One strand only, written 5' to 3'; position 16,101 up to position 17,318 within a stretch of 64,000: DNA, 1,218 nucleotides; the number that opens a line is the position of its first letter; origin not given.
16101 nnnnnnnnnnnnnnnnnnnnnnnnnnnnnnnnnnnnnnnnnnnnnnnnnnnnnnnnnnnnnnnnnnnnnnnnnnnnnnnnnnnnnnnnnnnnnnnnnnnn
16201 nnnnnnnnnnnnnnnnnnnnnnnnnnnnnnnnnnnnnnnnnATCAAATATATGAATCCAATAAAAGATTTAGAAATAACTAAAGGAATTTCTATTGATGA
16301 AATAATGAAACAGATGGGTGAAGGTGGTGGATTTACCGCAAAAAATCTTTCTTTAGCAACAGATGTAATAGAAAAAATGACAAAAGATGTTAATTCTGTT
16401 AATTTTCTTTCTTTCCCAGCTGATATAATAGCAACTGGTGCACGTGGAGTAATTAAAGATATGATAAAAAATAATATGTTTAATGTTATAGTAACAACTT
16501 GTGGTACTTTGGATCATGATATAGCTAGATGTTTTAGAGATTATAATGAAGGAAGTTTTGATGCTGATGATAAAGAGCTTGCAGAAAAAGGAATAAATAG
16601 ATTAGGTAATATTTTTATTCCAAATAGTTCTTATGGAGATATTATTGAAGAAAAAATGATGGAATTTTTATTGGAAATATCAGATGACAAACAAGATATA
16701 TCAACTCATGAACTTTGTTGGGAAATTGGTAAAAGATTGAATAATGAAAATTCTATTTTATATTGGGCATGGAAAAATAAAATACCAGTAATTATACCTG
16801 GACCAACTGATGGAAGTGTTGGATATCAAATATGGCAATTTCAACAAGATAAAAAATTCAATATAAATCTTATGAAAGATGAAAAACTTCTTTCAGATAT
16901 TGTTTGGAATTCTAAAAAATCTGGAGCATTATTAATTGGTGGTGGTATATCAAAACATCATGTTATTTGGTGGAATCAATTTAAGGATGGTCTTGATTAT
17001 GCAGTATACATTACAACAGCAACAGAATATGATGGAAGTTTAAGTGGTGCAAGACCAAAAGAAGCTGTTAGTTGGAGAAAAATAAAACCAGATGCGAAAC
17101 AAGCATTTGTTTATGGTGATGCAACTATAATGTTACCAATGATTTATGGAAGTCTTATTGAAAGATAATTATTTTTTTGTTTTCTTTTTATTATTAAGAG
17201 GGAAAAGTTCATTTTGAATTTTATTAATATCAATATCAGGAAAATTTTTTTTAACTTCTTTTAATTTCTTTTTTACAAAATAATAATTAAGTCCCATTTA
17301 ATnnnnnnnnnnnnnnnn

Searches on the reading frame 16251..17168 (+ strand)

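Call 79: search_protein_families(library=pfam, proteins=[window:16251-17168:+], max_evalue=0.00001)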
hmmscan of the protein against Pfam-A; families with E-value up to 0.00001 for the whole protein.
window:16251-17168:+ (305 aa): 1 family
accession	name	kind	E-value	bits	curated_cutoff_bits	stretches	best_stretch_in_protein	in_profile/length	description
PF01916.23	DS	-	5.2e-110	367.7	27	1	17-300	1-286/288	Deoxyhypusine synthase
